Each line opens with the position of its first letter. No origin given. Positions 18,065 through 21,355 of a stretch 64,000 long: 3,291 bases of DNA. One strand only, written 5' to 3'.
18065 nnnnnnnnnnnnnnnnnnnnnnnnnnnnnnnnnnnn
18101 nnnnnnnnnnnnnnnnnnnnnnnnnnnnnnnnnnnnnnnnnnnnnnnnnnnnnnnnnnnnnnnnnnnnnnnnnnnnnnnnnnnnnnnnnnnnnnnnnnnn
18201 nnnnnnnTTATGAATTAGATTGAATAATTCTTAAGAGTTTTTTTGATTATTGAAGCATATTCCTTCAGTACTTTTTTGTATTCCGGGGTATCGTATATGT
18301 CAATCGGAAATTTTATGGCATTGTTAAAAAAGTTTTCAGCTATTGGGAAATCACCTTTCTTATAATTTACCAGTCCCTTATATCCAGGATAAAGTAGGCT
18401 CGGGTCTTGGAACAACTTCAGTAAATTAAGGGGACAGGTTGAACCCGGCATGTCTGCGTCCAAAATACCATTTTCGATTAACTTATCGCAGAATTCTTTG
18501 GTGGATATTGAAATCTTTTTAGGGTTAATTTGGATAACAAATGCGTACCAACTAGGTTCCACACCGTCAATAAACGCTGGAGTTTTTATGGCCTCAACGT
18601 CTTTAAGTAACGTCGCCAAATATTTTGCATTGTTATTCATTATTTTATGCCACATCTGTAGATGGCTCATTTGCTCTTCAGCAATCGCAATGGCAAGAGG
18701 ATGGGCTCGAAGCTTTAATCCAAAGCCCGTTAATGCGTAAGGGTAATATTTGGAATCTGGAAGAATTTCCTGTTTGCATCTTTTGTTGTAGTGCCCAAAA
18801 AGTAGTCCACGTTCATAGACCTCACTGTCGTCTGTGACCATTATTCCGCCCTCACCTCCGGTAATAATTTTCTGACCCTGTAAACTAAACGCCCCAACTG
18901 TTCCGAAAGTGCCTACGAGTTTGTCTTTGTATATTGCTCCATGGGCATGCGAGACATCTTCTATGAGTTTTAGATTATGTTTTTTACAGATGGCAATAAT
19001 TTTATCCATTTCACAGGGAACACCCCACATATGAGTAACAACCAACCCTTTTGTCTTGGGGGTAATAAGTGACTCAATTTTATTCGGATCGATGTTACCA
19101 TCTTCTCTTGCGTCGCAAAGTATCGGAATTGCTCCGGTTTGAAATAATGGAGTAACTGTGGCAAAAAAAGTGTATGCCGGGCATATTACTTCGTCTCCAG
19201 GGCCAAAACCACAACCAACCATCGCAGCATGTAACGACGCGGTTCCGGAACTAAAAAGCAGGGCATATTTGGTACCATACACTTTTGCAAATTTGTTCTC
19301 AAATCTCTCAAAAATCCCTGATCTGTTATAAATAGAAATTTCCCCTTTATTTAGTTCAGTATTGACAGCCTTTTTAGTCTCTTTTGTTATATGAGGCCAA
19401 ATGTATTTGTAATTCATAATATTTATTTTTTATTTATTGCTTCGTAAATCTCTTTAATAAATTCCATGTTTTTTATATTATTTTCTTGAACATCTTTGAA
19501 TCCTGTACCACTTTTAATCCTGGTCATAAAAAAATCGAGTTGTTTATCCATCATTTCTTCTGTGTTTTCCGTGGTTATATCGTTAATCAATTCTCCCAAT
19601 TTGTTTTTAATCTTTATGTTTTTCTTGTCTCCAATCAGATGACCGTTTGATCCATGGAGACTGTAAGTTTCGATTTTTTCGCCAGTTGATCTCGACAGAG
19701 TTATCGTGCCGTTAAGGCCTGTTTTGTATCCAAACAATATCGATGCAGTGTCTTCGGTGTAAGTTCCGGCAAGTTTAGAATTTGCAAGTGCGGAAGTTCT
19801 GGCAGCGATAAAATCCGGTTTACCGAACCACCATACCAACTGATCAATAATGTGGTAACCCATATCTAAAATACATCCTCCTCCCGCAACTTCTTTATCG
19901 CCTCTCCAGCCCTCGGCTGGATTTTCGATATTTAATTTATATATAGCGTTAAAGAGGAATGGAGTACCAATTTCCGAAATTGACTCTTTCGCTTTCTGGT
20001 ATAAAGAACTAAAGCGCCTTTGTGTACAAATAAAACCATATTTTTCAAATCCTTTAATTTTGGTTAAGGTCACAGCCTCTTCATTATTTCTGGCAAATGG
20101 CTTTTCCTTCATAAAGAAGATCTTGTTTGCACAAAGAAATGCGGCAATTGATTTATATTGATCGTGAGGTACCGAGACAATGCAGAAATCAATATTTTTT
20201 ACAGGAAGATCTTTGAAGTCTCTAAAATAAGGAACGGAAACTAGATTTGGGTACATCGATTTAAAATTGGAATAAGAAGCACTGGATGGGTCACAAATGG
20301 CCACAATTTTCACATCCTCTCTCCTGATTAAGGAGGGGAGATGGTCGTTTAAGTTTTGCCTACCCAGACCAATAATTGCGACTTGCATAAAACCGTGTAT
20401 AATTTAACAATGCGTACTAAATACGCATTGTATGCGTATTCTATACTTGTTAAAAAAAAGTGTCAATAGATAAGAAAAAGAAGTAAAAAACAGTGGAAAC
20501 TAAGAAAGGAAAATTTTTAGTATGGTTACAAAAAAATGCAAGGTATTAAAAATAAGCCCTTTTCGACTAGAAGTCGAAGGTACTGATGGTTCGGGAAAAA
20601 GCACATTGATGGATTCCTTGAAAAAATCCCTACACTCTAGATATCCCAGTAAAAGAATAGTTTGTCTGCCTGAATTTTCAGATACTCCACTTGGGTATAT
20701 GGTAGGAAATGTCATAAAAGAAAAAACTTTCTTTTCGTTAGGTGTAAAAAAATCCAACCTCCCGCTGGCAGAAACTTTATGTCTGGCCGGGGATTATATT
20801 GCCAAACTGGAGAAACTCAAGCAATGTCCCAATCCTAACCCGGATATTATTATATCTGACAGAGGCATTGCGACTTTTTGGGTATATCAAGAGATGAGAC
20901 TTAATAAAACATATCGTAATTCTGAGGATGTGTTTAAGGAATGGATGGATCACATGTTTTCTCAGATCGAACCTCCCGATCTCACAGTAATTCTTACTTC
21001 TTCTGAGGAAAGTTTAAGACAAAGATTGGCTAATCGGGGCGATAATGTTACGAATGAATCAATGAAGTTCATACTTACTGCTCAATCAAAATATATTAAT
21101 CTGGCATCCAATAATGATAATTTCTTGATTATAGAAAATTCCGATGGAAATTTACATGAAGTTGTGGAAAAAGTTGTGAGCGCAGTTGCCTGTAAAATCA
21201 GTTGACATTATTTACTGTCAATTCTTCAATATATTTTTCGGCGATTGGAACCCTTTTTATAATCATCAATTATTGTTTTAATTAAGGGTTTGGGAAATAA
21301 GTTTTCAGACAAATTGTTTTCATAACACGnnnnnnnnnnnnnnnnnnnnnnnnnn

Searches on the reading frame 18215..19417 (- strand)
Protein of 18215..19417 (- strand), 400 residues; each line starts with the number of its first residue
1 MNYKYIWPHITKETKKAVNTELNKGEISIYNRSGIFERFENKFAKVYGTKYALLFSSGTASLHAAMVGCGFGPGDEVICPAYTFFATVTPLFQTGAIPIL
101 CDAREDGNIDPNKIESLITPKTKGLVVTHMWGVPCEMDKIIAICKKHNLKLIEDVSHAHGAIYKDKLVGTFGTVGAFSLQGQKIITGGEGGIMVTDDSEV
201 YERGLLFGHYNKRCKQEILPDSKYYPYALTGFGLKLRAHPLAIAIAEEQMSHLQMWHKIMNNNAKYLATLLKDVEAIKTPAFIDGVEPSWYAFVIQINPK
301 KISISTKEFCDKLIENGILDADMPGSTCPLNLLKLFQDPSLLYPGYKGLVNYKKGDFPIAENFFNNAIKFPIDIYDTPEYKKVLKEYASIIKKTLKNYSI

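Call 51: search_solved_structures(query=window:18215-19417:-, max_evalue=1e-10)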
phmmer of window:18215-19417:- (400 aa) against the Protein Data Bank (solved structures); distinct sequences matched with E-value up to 1e-10: 55.
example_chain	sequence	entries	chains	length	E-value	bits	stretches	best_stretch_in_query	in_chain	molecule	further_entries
7b0m_AAA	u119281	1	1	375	2.9e-45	158.2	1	37-379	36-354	Sugar aminotransferase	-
5k8b_A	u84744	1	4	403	1.2e-44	156.2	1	44-317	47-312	8-amino-3,8-dideoxy-alpha-D-manno-octulosonate transaminase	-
7l7x_AAA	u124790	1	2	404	1.1e-43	153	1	7-266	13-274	DegT/DnrJ/EryC1/StrS aminotransferase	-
3bn1_A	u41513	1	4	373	1e-42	149.8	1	37-259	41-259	Perosamine synthetase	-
3dr7_A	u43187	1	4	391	1.2e-42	149.6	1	37-258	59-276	Putative perosamine synthetase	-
3dr4_A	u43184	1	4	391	8.2e-42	146.9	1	37-258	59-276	Putative perosamine synthetase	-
3frk_A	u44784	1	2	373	1.7e-41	145.8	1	37-372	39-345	QdtB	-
2c7t_A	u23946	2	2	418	6.3e-41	143.9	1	7-315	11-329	GLUTAMINE-2-DEOXY-SCYLLO-INOSOSE AMINOTRANSFERASE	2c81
5w71_A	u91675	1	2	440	7.5e-41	143.7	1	7-315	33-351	L-glutamine:2-deoxy-scyllo-inosose aminotransferase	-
8gyh_B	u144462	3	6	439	4.9e-40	141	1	6-301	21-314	DegT/DnrJ/EryC1/StrS family aminotransferase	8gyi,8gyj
5w70_A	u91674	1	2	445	2.9e-39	138.5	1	7-297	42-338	L-glutamine:2-deoxy-scyllo-inosose aminotransferase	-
2oga_A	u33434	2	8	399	6.1e-39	137.4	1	7-298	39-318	Transaminase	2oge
8y96_A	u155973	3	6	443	2.7e-38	135.3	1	2-207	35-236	DegT/DnrJ/EryC1/StrS family aminotransferase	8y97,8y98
7b0d_A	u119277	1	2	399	1.2e-35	126.5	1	8-296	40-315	Glutamine--scyllo-inositol transaminase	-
7n63_A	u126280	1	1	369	1.1e-34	123.4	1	37-217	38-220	Putative aminotransferase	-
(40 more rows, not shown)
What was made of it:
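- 18215..19417 (-): DegT/DnrJ/EryC1-type sugar aminotransferase. Solved relatives are nucleotide-sugar and inosose aminotransferases, E 3e-45 (call 51).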

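Call 67: search_protein_families(library=ncbifam, proteins=[window:18215-19417:-], max_evalue=0.00001)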
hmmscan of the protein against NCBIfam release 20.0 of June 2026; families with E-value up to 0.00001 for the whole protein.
window:18215-19417:- (400 aa): 8 families
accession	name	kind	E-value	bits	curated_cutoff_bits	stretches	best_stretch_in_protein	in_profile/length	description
TIGR03588.1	PseC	equivalog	6e-54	183.4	423.5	1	9-372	8-360/380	UDP-4-amino-4,6-dideoxy-N-acetyl-beta-L-altrosamine transaminase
TIGR04181.1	NHT_00031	hypoth_equivalog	4.1e-47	160.8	420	1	7-318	5-320/359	LegC family aminotransferase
NF008687.0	PRK11706.1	equivalog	1.3e-44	152.5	375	1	35-205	32-203/375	dTDP-4-amino-4,6-dideoxygalactose transaminase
NF011936.0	PRK15407.1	equivalog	1.9e-44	152.1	423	2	35-201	66-241/440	lipopolysaccharide biosynthesis protein RfbH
NF008658.2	PRK11658.1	equivalog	8.9e-44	149.6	631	1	7-318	9-318/379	UDP-4-amino-4-deoxy-L-arabinose aminotransferase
TIGR02379.1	ECA_wecE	subfamily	4.1e-39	134.4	434.85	1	7-297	6-297/376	dTDP-4-amino-4,6-dideoxy-D-glucose transaminase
TIGR04427.1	PLP_DesI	equivalog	2.7e-32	112.4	650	1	31-203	49-220/390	dTDP-4-dehydro-6-deoxyglucose aminotransferase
TIGR01977.1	am_tr_V_EF2568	hypoth_equivalog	2.6e-06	26.7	377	1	55-200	68-218/376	cysteine desulfurase family protein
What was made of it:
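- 18215..19417 (-): NCBIfam PseC- and LegC-like hits are below their cut-offs (call 67).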

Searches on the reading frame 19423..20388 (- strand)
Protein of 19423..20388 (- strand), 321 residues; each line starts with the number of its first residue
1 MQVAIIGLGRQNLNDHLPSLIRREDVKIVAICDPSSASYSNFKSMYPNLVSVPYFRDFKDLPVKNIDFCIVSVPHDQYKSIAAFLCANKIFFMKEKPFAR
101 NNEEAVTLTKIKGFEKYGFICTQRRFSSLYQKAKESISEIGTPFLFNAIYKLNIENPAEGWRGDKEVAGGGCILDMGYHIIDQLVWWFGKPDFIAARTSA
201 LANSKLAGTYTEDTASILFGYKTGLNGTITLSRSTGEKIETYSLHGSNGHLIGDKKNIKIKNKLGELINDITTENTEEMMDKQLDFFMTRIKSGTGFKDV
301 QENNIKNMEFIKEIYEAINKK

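Call 52: search_solved_structures(query=window:19423-20388:-, max_evalue=0.00001)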
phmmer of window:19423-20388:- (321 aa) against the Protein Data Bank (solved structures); distinct sequences matched with E-value up to 0.00001: 20.
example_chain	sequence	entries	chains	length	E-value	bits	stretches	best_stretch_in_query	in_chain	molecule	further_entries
3q2i_A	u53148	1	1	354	9.2e-11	45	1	3-272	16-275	dehydrogenase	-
8tdi_L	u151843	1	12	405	6.5e-10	42.2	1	28-230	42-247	P2B11 Glucuronide-3-dehydrogenase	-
7xr9_A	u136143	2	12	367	3.5e-09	39.8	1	2-193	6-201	DgpA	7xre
3cea_A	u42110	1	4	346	4.5e-08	36.1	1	2-255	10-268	Myo-inositol 2-dehydrogenase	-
3ezy_A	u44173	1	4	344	1e-07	34.9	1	2-255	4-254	Dehydrogenase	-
9m3d_B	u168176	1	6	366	1.1e-07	34.8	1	4-196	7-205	DgpA1 from W974-1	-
3i23_A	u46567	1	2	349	2.1e-07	33.9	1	3-252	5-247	Oxidoreductase, Gfo/Idh/MocA family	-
3fd8_A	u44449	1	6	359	2.3e-07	33.8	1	3-252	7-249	Oxidoreductase, Gfo/Idh/MocA family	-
3e18_A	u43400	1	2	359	2.6e-07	33.6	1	64-249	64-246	oxidoreductase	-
9m37_A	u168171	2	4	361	4.2e-07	33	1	4-231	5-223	P581a DgpA2 and isoorientin complex structure | Gfo/Idh/MocA family protein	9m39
3fhl_A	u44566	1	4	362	5.2e-07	32.6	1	42-204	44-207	Putative oxidoreductase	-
6nor_A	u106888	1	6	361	5.5e-07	32.6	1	65-249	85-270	Putative NAD dependent dehydrogenase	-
3f4l_A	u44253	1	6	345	6.9e-07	32.2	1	3-206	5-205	Putative oxidoreductase yhhX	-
6jw6_A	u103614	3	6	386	7.2e-07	32.2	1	51-193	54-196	Dehydrogenase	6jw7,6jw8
4koa_A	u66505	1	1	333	7.6e-07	32.1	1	66-268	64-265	1,5-anhydro-D-fructose reductase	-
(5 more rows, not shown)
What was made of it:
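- The substrate of GFO/DegT is unknown (calls 51, 52, 67).
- Tried and rejected: PDB and NCBIfam hits are generic and below the cut-offs (calls 51, 52, 67).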

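Call 67: search_protein_families(library=ncbifam, proteins=[window:19423-20388:-], max_evalue=0.00001)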
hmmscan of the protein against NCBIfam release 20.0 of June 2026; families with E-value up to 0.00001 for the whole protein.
window:19423-20388:- (321 aa): 6 families
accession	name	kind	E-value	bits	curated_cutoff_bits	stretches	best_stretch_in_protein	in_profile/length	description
TIGR04380.1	myo_inos_iolG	equivalog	4.6e-17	61.9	355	1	1-291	2-281/330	inositol 2-dehydrogenase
NF040723.1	UDP-GlcNAcDh_Arch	equivalog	1.5e-14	54.2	450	1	1-295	1-278/302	UDP-N-acetylglucosamine 3-dehydrogenase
NF041392.1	XylDh_Gfo6_Halo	equivalog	1.6e-09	37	350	1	2-320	18-344/350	D-xylose 1-dehydrogenase Gfo6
NF008607.0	PRK11579.1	subfamily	1.8e-09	37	330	1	2-252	6-248/346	oxidoreductase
NF007574.0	PRK10206.1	equivalog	7e-09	35.2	352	1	2-232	4-229/345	oxidoreductase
NF052479.1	LevoglcsnDh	equivalog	1.1e-07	30.9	650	1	64-204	72-218/386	levoglucosan dehydrogenase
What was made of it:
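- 19423..20388 (-): GFO/IDH/MocA NAD-dependent oxidoreductase, first gene of the operator-controlled operon. Weak matches to inositol 2-dehydrogenase, UDP-GlcNAc 3-dehydrogenase and sugar 3-dehydrogenases (calls 52, 67).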

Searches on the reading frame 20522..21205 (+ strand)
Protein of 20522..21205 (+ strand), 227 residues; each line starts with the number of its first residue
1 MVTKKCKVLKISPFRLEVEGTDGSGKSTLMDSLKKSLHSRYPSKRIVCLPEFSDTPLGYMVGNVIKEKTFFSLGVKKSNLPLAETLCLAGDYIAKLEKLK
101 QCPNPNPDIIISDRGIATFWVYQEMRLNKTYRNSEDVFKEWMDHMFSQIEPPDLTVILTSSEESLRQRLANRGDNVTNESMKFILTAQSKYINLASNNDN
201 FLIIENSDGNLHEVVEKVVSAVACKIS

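Call 45: search_protein_families(library=pfam, proteins=[window:20522-21205:+], max_evalue=0.01)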
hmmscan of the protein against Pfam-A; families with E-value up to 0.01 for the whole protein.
window:20522-21205:+ (227 aa): 7 families
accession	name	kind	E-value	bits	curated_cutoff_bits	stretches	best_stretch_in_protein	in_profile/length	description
PF02223.23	Thymidylate_kin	-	2e-15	57.4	27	1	18-217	1-184/185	Thymidylate kinase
PF01712.25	dNK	-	2.7e-07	31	27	1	110-218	78-194/203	Deoxynucleoside kinase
PF13238.12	AAA_18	-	9.7e-07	29.7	29.4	1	18-175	3-114/128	AAA domain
PF13521.12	AAA_28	-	0.00019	22.1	27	1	19-135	5-102/164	AAA domain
PF13207.12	AAA_17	-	0.0003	21.5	27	0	132-176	83-129/136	AAA domain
PF13671.12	AAA_33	-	0.0012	19.6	27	0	140-176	86-122/143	AAA domain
PF13555.12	AAA_29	-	0.0022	18.2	27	1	17-35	26-44/61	P-loop containing region of AAA domain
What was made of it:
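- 20522..21205 (+): Thymidylate-kinase-like P-loop kinase, divergent from the GFO operon across the operator-bearing intergenic region. Pfam Thymidylate_kin 57 bits (call 45).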

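Call 67: search_protein_families(library=ncbifam, proteins=[window:20522-21205:+], max_evalue=0.00001)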
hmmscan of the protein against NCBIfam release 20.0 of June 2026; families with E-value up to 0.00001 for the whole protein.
window:20522-21205:+ (227 aa): 2 families
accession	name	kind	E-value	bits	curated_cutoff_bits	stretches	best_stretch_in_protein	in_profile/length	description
TIGR00041.1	DTMP_kinase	equivalog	4.4e-16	59.2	83.25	1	18-217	9-195/196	dTMP kinase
NF005923.0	PRK07933.1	equivalog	1.1e-10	41.2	193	1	17-175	4-156/213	dTMP kinase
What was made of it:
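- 20522..21205 (+): NCBIfam dTMP kinase 59 bits against a cut-off of 83 (call 67).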
